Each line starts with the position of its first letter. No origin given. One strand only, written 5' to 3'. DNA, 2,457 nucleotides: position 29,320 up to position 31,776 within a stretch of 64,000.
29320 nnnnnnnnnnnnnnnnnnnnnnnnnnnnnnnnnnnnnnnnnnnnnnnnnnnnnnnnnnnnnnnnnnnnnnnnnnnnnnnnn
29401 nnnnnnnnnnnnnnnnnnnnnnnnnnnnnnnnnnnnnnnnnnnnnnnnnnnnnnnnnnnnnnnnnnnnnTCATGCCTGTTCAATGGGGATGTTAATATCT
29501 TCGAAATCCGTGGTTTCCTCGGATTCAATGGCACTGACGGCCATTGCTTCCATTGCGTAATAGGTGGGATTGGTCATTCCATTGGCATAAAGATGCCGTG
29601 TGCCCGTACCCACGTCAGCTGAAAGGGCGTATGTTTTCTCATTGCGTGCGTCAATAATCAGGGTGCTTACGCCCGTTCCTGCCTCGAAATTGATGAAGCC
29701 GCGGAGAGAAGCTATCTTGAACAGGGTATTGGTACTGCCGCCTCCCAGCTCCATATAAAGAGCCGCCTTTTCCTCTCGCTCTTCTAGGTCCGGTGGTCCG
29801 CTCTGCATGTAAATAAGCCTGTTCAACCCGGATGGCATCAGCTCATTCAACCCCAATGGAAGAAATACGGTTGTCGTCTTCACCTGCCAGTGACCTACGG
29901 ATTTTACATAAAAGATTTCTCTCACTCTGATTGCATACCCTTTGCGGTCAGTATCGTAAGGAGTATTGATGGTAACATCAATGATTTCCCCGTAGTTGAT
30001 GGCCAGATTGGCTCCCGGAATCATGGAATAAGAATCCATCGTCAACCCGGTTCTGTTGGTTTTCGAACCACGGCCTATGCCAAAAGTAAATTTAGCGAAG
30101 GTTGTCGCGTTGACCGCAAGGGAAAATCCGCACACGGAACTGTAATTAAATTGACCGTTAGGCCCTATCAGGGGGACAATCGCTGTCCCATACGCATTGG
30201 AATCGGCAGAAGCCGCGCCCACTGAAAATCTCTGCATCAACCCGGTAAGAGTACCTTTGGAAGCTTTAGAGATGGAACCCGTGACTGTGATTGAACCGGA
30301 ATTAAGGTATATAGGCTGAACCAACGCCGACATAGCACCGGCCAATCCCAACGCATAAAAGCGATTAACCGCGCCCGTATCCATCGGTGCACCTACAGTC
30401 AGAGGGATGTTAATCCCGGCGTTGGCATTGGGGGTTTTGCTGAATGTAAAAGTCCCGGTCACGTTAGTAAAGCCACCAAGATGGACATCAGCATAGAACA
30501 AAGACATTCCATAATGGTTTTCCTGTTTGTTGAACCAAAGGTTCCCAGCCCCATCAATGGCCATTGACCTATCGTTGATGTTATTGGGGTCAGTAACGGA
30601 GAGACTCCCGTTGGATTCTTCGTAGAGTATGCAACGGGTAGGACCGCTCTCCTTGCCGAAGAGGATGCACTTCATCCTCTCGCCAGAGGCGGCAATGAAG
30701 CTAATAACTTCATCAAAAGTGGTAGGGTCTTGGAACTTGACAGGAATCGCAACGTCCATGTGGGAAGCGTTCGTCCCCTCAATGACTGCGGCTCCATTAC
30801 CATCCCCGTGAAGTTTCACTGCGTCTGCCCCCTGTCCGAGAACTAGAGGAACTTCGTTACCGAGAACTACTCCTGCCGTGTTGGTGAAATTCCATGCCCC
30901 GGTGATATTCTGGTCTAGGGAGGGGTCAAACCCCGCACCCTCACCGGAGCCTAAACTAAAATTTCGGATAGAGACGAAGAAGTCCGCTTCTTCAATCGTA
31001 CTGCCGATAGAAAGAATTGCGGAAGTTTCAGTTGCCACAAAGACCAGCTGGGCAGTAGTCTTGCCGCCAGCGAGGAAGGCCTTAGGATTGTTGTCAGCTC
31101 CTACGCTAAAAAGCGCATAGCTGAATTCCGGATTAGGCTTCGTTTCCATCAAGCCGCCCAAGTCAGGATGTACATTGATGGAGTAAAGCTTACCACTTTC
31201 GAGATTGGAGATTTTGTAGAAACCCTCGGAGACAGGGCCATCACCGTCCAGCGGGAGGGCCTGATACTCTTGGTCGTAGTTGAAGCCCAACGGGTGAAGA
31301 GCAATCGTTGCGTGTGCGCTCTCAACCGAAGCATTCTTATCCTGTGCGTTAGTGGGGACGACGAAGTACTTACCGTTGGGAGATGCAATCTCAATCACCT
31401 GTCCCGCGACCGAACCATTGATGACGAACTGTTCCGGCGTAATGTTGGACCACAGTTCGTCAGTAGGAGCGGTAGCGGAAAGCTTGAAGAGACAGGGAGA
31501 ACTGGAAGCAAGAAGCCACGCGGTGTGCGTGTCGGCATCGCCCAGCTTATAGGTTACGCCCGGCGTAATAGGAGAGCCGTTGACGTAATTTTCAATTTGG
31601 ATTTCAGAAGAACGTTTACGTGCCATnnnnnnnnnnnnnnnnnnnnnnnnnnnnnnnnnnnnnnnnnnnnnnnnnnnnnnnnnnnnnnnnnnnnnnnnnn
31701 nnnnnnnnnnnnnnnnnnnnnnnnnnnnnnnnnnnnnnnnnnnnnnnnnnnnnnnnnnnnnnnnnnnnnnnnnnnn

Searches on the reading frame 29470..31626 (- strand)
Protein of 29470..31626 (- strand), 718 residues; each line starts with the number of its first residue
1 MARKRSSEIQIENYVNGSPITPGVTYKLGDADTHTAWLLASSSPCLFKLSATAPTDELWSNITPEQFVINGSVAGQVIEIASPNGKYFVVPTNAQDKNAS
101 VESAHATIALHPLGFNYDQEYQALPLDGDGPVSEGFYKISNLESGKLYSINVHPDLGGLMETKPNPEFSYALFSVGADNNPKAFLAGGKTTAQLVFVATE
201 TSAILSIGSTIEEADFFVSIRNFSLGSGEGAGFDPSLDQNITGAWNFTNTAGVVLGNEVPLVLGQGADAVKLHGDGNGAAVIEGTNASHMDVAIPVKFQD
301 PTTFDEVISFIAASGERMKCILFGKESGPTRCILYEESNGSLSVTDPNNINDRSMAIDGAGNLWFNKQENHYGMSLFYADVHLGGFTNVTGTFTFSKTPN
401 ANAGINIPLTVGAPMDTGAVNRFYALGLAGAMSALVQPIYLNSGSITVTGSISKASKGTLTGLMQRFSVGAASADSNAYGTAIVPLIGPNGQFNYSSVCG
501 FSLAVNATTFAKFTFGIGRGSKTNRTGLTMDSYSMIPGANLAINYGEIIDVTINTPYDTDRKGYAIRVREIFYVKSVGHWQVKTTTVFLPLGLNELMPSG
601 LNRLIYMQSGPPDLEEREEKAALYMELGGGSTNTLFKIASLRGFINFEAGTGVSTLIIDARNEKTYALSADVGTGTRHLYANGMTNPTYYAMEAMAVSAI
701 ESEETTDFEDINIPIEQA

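Call 21: search_protein_families(library=phrogs, proteins=[window:29470-31626:-], max_evalue=0.001)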
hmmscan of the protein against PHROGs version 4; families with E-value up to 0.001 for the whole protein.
window:29470-31626:- (718 aa): 0 families

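Call 44: find_related_loci(query=window:29470-31626:-, collection=viral_contigs, flank=10000)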
Query window:29470-31626:- (718 aa) in viral_contigs; peptide patterns used: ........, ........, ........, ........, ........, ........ (x = any residue, [..] = any of these).
69 stretches matched a pattern; 68 encode a relative of the query (tblastn E <= 1e-3); 64 distinct loci.
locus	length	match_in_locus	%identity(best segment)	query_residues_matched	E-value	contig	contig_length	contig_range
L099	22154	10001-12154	91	1-718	0e+0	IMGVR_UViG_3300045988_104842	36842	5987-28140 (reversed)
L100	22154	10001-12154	91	1-718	0e+0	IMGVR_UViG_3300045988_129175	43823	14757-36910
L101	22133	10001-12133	72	1-718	0e+0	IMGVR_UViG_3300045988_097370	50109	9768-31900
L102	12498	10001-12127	73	1-715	0e+0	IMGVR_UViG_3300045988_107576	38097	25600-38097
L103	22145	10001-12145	70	1-718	0e+0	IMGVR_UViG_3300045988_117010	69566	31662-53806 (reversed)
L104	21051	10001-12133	70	1-718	0e+0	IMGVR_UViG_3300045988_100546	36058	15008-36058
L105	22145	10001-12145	69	1-718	0e+0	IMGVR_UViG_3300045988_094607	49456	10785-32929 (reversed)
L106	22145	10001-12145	67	1-718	0e+0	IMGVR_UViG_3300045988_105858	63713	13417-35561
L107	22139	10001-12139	66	1-716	0e+0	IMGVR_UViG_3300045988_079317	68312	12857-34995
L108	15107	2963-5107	66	1-718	0e+0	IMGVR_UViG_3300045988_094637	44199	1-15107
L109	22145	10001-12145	66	1-718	0e+0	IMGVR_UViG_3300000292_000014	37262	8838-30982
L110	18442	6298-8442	67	1-718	0e+0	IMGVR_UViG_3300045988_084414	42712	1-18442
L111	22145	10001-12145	67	1-718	0e+0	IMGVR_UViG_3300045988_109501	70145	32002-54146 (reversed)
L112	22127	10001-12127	68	1-716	0e+0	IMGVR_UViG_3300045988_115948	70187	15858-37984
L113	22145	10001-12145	67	1-718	0e+0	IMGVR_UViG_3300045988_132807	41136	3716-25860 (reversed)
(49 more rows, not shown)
